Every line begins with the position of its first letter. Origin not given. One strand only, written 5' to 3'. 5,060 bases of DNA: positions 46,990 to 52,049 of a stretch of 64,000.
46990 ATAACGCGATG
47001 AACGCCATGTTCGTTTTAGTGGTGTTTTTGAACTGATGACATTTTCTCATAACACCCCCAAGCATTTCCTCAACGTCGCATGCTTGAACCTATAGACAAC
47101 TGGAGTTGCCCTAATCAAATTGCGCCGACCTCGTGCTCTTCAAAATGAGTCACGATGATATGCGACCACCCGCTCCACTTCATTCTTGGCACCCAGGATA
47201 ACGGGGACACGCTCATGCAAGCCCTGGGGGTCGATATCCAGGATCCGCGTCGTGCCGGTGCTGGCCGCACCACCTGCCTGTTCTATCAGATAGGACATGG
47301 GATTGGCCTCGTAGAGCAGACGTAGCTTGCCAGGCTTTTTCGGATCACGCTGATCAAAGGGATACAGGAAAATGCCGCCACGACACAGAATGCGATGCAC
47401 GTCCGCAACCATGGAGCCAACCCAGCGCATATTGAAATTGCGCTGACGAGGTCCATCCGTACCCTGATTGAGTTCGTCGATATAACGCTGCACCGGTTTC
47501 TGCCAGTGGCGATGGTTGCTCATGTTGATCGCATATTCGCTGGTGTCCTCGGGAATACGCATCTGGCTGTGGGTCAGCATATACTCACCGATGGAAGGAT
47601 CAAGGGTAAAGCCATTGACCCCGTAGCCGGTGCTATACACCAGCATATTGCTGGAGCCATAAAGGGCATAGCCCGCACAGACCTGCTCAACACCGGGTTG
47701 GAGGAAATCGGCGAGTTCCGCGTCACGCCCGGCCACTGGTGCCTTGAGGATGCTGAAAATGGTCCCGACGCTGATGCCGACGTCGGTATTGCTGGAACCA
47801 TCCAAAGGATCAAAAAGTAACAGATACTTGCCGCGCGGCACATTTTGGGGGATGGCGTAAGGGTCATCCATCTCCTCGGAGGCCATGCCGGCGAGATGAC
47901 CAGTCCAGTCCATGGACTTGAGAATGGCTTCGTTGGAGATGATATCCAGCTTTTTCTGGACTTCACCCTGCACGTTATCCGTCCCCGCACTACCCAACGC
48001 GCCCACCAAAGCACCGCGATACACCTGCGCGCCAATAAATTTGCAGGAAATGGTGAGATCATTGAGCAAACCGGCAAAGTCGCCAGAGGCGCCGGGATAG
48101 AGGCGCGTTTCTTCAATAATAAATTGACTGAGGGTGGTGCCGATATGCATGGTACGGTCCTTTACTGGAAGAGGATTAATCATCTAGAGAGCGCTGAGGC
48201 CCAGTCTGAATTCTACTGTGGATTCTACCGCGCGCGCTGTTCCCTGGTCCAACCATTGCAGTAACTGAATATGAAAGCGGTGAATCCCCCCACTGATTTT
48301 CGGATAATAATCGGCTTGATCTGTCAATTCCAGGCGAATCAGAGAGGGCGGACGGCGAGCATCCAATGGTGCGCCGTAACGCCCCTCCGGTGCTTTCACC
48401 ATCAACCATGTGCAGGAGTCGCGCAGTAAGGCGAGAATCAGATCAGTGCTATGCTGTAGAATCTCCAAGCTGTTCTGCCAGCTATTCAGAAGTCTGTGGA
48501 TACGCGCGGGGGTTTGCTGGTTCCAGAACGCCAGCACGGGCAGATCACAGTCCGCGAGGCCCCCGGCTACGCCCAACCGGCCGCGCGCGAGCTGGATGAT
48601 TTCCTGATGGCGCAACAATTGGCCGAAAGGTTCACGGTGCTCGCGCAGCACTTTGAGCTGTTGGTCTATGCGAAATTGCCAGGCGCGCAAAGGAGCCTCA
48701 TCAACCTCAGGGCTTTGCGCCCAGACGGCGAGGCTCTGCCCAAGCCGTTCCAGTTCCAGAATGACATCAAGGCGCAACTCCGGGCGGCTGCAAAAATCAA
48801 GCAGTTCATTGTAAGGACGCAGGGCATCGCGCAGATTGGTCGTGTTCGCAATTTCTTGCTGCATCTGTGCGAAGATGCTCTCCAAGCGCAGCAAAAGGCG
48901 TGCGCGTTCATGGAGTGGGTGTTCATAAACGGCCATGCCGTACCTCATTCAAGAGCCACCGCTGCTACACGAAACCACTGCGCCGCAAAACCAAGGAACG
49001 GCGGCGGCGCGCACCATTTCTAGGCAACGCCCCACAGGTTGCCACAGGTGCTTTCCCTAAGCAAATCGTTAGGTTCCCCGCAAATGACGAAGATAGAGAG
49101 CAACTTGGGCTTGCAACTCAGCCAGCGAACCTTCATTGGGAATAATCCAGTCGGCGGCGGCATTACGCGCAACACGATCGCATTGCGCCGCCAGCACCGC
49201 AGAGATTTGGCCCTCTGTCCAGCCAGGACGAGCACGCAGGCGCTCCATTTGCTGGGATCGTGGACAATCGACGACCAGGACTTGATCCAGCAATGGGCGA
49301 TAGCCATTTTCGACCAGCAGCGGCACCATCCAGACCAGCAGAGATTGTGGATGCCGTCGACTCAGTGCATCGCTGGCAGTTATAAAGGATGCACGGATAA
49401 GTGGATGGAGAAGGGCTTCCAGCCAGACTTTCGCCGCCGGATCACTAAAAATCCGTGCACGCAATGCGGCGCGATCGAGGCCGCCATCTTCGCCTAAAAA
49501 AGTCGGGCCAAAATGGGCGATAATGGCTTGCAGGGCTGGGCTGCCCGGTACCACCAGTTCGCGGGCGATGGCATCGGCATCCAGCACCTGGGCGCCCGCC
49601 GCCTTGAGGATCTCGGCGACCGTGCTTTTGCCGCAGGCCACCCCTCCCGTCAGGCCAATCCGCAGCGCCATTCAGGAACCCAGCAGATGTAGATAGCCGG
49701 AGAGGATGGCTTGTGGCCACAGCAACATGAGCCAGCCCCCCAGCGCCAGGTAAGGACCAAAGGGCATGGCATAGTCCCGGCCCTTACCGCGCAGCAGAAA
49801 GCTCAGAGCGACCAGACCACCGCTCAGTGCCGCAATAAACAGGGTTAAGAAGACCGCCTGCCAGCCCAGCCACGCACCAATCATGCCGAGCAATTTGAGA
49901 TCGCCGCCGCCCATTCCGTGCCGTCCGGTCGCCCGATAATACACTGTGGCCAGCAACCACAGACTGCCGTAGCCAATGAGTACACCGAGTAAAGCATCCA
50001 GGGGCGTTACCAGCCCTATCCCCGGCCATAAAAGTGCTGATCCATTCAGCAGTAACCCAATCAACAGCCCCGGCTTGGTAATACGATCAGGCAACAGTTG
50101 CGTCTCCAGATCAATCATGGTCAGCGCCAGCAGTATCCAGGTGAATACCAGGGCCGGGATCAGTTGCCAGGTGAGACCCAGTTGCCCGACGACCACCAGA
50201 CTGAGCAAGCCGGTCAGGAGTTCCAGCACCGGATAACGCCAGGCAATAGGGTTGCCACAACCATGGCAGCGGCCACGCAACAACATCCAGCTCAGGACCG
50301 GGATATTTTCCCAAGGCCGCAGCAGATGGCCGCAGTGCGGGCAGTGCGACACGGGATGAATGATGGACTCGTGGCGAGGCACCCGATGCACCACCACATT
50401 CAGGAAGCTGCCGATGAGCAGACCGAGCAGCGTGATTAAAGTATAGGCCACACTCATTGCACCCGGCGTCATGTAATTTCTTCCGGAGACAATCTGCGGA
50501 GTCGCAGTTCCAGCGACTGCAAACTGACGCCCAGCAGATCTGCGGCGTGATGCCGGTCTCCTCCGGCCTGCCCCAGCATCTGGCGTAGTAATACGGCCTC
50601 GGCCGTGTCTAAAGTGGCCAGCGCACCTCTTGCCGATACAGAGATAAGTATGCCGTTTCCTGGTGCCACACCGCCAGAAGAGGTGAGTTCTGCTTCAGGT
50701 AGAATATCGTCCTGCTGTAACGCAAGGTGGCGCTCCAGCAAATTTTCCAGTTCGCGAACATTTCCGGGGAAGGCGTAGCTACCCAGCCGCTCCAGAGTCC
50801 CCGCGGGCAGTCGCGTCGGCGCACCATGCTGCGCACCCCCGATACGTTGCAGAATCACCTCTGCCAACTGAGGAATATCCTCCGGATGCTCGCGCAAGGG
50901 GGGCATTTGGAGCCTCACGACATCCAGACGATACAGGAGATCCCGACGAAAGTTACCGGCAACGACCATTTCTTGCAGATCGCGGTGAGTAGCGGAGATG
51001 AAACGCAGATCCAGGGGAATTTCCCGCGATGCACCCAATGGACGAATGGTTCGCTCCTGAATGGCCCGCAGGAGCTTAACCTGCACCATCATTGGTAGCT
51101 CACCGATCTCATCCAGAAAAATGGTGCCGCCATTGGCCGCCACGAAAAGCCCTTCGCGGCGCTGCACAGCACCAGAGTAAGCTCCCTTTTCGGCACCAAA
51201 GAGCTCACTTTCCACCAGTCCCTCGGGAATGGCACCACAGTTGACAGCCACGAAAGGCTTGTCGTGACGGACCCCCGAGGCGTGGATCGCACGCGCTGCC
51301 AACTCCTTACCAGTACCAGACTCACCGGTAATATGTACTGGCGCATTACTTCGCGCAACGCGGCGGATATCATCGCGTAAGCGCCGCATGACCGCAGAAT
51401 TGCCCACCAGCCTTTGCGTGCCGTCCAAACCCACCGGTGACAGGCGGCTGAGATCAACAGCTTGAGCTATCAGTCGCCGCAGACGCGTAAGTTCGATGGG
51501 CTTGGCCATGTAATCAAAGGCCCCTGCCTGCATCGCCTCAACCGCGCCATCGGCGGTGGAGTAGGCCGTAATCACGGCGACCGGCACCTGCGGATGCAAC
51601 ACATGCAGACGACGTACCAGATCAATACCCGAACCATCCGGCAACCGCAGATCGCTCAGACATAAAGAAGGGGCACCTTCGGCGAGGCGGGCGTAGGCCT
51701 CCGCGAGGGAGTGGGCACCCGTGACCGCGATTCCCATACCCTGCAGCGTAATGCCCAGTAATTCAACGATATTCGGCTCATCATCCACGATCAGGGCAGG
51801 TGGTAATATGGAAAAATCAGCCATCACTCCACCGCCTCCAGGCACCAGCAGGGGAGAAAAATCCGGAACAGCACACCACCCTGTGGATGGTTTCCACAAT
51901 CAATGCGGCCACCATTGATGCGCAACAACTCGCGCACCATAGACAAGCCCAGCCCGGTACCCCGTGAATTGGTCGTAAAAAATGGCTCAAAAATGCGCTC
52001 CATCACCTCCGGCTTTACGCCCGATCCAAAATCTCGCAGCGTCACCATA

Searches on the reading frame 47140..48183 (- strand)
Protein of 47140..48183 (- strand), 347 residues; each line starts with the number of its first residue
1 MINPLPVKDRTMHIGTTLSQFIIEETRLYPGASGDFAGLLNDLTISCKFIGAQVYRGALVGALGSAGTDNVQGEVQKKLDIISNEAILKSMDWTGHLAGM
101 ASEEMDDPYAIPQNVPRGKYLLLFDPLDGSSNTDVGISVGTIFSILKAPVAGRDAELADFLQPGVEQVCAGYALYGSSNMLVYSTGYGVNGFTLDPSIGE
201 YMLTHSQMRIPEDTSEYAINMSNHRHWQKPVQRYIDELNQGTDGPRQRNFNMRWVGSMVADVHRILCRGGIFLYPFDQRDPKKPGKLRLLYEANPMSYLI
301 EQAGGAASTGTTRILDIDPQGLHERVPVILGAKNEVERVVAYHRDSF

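Call 4: search_protein_families(library=pfam, proteins=[window:47140-48183:-], max_evalue=0.01)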
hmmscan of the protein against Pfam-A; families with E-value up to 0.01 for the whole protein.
window:47140-48183:- (347 aa): 2 families
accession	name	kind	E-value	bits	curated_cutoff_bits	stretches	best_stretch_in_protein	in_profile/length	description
PF00316.25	FBPase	-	1.5e-60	204.5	34.8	1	17-205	2-190/191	Fructose-1-6-bisphosphatase, N-terminal domain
PF18913.5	FBPase_C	-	9.6e-49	164.9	27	1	210-343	1-126/127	Fructose-1-6-bisphosphatase, C-terminal domain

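Call 58: list_cluster_members(proteins=[P0001, window:38394-39587:-, window:47140-48183:-])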
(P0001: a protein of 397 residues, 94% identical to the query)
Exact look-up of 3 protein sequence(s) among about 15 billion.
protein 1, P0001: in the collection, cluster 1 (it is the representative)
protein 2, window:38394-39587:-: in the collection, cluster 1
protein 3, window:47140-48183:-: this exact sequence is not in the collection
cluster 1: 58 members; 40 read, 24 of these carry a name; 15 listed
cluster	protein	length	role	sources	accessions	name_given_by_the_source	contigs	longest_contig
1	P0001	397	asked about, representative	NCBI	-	-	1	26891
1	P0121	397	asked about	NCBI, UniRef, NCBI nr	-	-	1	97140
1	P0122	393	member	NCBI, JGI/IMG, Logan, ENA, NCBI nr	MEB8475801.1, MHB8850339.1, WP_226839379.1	MAG: beta-ketoacyl-[acyl-carrier-protein] synthase family protein [Acidithiobacillus ... | beta-ketoacyl-[acyl-carrier-protein] synthase family protein [Acidithiobacillus ...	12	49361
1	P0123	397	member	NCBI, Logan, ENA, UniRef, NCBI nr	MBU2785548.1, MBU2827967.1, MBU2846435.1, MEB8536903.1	MAG: beta-ketoacyl-[acyl-carrier-protein] synthase family protein [Acidithiobacillus ... | beta-ketoacyl-[acyl-carrier-protein] synthase family protein n=2 Tax=Acidithiobacillus ... | beta-ketoacyl-[acyl-carrier-protein] synthase family protein [Acidithiobacillus ...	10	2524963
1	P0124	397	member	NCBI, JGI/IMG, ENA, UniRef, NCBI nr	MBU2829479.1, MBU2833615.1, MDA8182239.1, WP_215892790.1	beta-ketoacyl-[acyl-carrier-protein] synthase family protein [Acidithiobacillus ... | beta-ketoacyl-[acyl-carrier-protein] synthase family protein n=2 Tax=Acidithiobacillus ...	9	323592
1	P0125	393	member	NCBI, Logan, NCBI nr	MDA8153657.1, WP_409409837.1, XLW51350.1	beta-ketoacyl-[acyl-carrier-protein] synthase family protein [Acidithiobacillus ... | beta-ketoacyl-[acyl-carrier-protein] synthase family protein [Acidithiobacillus sp.]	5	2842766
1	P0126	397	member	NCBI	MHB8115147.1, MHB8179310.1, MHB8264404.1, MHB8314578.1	MAG: beta-ketoacyl-[acyl-carrier-protein] synthase family protein [Acidithiobacillus ...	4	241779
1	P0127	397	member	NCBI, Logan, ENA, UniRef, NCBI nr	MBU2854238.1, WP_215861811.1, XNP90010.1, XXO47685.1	beta-ketoacyl-[acyl-carrier-protein] synthase family protein [Acidithiobacillus ... | beta-ketoacyl-[acyl-carrier-protein] synthase family protein n=2 Tax=Acidithiobacillus ...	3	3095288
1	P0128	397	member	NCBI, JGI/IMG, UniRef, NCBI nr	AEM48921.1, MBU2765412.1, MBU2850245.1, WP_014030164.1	Beta-ketoacyl synthase [Acidithiobacillus ferrivorans SS3] | 3-oxoacyl-[acyl-carrier-protein] synthase-1 | Beta-ketoacyl synthase n=2 Tax=Acidithiobacillus ferrivorans TaxID=160808 ...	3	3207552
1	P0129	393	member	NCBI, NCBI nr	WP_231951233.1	beta-ketoacyl-[acyl-carrier-protein] synthase family protein [Acidithiobacillus ...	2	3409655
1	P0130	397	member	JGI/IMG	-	3-oxoacyl-[acyl-carrier-protein] synthase-1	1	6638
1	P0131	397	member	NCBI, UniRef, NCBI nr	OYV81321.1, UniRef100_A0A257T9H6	MAG: beta-ketoacyl-[acyl-carrier-protein] synthase II [Acidithiobacillus ferrivorans] | Beta-ketoacyl-[acyl-carrier-protein] synthase II n=1 Tax=Acidithiobacillus ferrivorans ...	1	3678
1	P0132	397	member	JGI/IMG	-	3-oxoacyl-[acyl-carrier-protein] synthase-1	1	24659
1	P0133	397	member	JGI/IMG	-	3-oxoacyl-[acyl-carrier-protein] synthase-1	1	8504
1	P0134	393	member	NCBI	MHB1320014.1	MAG: beta-ketoacyl-[acyl-carrier-protein] synthase family protein [Acidithiobacillus ...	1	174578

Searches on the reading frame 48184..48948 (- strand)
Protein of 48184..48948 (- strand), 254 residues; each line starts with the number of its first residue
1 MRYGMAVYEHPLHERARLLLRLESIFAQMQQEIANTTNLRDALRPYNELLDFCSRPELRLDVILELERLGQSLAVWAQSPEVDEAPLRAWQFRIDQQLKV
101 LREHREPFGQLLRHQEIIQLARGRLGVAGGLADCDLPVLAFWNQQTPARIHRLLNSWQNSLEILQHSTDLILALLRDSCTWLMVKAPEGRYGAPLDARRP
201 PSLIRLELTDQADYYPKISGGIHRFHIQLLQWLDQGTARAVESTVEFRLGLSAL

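Call 4: search_protein_families(library=pfam, proteins=[window:48184-48948:-], max_evalue=0.01)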
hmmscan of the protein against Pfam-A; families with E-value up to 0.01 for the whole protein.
window:48184-48948:- (254 aa): 1 family
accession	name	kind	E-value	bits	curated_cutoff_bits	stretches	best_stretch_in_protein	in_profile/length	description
PF07072.16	ZapD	-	5.1e-48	164.1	27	1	20-227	1-209/210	Cell division protein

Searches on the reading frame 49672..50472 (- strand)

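Call 48: search_protein_families(library=pfam, proteins=[window:49672-50472:-], max_evalue=0.0001)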
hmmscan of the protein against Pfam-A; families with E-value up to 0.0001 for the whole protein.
window:49672-50472:- (266 aa): 2 families
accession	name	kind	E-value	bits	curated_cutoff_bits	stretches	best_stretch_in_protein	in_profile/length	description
PF06750.18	A24_N_bact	-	6.7e-36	122.7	23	1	15-95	1-81/84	Bacterial Peptidase A24 N-terminal domain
PF01478.23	Peptidase_A24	-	2e-24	86.4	26.5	1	108-223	1-104/104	Type IV leader peptidase family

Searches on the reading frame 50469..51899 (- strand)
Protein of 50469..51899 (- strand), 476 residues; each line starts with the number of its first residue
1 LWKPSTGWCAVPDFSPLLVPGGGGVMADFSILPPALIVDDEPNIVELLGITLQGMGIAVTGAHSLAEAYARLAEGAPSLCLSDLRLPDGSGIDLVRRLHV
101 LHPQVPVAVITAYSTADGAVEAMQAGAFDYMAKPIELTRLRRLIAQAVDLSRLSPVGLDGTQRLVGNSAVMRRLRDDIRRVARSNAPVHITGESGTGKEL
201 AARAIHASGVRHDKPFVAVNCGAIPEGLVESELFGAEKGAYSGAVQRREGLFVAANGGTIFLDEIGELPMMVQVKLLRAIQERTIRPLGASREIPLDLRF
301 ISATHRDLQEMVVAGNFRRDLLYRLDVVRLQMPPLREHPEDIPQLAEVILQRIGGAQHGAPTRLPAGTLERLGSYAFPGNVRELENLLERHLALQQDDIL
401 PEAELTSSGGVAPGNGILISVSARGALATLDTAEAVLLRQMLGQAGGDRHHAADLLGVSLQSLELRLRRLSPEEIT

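Call 48: search_protein_families(library=pfam, proteins=[window:50469-51899:-], max_evalue=0.0001)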
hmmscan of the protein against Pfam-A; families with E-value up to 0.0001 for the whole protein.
window:50469-51899:- (476 aa): 6 families
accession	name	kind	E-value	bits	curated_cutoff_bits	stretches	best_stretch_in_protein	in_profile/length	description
PF00158.32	Sigma54_activat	-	1.7e-66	223.5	20.2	1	164-330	1-167/168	Sigma-54 interaction domain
PF00072.30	Response_reg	-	2.7e-25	89.1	30.2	1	36-144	2-110/111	Response regulator receiver domain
PF14532.12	Sigma54_activ_2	-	1.5e-24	87.2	25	1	165-335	1-138/138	Sigma-54 interaction domain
PF25601.1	AAA_lid_14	-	2.9e-15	56.3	27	1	336-406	1-71/87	AAA+ ATPase lid domain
PF07728.20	AAA_5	-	2.6e-05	24.7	22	1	188-303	2-120/139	AAA domain (dynein-related subfamily)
PF02954.25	HTH_8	-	3.1e-05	24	22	1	430-469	2-41/42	Bacterial regulatory protein, Fis family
